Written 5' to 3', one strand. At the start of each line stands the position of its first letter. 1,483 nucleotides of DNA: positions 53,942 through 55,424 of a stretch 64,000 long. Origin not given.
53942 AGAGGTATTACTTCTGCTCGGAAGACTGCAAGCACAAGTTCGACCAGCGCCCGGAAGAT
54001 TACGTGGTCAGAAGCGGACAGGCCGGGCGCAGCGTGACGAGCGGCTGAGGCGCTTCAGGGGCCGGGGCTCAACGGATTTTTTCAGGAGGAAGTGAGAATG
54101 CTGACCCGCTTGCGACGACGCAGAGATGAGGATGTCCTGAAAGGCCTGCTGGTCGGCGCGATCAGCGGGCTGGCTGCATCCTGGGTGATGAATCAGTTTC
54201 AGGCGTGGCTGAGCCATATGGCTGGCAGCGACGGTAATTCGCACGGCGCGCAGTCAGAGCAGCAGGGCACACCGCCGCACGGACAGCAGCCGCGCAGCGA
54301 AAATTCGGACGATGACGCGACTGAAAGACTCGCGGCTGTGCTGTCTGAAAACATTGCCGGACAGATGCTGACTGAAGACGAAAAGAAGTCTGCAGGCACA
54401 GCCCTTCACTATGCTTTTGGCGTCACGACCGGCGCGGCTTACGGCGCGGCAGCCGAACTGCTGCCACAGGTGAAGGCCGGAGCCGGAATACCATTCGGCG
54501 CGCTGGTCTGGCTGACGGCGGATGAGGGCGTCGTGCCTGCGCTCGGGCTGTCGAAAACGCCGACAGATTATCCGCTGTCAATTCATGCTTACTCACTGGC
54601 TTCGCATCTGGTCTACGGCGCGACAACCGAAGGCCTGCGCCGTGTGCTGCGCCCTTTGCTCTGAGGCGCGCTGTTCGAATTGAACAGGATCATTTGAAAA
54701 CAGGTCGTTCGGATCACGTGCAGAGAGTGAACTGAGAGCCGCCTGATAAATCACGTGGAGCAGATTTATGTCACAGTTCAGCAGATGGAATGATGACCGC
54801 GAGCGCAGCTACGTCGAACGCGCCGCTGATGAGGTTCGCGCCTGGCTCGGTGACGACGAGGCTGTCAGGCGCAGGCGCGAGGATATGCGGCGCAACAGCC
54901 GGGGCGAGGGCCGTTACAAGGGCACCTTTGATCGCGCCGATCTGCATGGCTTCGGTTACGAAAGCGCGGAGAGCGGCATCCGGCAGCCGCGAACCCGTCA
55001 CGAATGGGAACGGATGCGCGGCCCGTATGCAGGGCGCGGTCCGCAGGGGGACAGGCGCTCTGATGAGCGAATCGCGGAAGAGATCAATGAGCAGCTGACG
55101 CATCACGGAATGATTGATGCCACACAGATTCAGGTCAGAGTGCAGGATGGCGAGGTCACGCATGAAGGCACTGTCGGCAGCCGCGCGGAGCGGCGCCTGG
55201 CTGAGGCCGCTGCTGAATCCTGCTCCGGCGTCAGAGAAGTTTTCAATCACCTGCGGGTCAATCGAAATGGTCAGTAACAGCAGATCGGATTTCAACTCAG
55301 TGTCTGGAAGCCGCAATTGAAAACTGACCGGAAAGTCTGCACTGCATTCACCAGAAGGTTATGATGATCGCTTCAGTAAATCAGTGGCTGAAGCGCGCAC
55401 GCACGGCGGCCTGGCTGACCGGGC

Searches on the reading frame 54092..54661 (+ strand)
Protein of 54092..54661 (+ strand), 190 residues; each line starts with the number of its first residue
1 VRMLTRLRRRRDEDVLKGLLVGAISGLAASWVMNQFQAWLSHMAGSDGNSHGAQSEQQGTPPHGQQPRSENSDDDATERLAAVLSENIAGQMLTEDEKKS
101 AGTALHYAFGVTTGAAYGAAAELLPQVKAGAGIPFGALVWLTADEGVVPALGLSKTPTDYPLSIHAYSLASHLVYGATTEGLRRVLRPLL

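Call 7: search_protein_families(library=pfam, proteins=[window:54092-54661:+], max_evalue=0.01)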
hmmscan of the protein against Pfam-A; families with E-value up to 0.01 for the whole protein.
window:54092-54661:+ (190 aa): 3 families
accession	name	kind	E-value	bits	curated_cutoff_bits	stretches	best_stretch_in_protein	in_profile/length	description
PF07274.17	DUF1440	-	6e-14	52.7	34.7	1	89-180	43-134/135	Protein of unknown function (DUF1440)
PF20587.3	DUF6789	-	4.8e-05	23.9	27.1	1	88-178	39-128/144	Family of unknown function (DUF6789)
PF13373.11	Dsc3_C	-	0.0011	19.6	25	0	88-149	88-124/145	DSC E3 ubiquitin ligase complex subunit 3, C-terminal domain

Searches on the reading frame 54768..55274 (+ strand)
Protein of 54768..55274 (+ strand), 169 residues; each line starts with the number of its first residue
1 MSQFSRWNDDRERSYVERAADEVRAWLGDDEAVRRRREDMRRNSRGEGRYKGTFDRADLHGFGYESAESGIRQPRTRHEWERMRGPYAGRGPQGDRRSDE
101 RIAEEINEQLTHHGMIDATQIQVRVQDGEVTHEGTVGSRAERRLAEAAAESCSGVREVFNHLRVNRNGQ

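Call 7: search_protein_families(library=pfam, proteins=[window:54768-55274:+], max_evalue=0.01)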
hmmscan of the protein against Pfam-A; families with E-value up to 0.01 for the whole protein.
window:54768-55274:+ (169 aa): 1 family
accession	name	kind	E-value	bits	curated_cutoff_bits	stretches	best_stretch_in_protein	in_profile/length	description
PF04972.22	BON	-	9.2e-16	58.3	27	1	98-165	1-68/69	BON domain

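Call 9: search_protein_families(library=ncbifam, proteins=[window:54768-55274:+], max_evalue=0.01)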
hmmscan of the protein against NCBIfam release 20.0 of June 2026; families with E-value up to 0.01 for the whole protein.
window:54768-55274:+ (169 aa): 3 families
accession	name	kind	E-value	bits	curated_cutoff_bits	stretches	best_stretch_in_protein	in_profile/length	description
NF033157.1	SWFGD_domain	domain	4.9e-10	39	35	1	11-39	1-29/29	SWFGD domain-containing protein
NF007858.0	PRK10568.1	equivalog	6.3e-06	25.9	174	1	99-165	139-205/206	molecular chaperone OsmY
NF008399.0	PRK11198.1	equivalog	0.0026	18.2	134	1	97-166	22-90/149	peptidoglycan-binding protein LysM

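Call 23: search_protein_representatives(protein=window:54768-55274:+)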
Query: 169 residues. Proteins with E-value up to 0.001 (for the whole library): 16584; up to 1e-10: 8362; up to 1e-30: 13. The best 150 are listed.
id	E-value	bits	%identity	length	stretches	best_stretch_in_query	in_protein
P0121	1.1e-48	181.7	64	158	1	11-166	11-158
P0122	6.6e-41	156.4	36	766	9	99-167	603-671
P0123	1.7e-37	145.2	44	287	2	74-164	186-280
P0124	3.8e-36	140.9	37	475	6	95-168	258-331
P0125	9.8e-36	139.5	28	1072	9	98-165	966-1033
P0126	9.9e-36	139.5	36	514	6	95-166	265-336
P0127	4.4e-34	134.2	37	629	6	94-158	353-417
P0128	5.1e-33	130.7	40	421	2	24-166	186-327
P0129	7.1e-33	130.2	36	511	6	97-165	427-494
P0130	2.0e-31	125.5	36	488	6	96-165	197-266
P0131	7.2e-31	123.7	35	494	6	94-165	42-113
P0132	9.7e-31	123.3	38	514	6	96-165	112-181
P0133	1.0e-30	123.2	35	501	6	96-158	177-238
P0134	1.1e-30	123.1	37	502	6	96-165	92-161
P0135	1.2e-30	123.0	35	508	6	97-166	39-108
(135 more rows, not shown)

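Call 46: search_protein_families(library=ncbifam, proteins=[P0121], max_evalue=0.001)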
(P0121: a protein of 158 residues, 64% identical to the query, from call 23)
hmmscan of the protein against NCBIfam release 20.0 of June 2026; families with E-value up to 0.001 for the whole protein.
P0121 (158 aa): 4 families
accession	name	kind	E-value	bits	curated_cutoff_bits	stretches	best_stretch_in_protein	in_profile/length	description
NF033157.1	SWFGD_domain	domain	3.4e-10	39.5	35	1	12-39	2-29/29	SWFGD domain-containing protein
NF007858.0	PRK10568.1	equivalog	2.3e-08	33.9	174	1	90-156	138-204/206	molecular chaperone OsmY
NF051434.1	ArfA_OmpATb_N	equivalog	0.00016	22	81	1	111-156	69-114/114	channel-forming protein ArfA/OmpATb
NF008399.0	PRK11198.1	equivalog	0.00026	21.4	134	1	89-156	22-88/149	peptidoglycan-binding protein LysM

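Call 75: predict_structure(alignment_id=A3)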
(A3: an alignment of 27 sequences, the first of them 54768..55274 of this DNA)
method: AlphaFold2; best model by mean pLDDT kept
length: 169 residues; sequences in the alignment: 27
mean_pLDDT: 71.5   pTM: 0.46
mean pLDDT of the five models: 71.5, 71.1, 69.8, 69.5, 68.3
residues with pLDDT >= 90: 64; 70-90: 28; 50-70: 32; < 50: 45
segments of 3 or more residues with pLDDT < 50: 1-9, 49-80
pLDDT, mean of each block of 10 residues (from residue 1): 44 66 73 74 57 44 43 46 53 67 94 92 95 95 95 94 82
secondary structure, 60 per line:
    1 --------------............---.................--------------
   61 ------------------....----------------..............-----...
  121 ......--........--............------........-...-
elements in order: H15-26 H30-46 H79-82 H99-112 E121-126 E129-136 H139-150 E157-164
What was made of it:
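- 54768..55277 (+): Short paralog (169 aa): SWFGD, about 60 aa of linker, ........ block and BON. The AlphaFold model has the same modules (call 75).
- The short paralog shows the same pattern (call 75).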
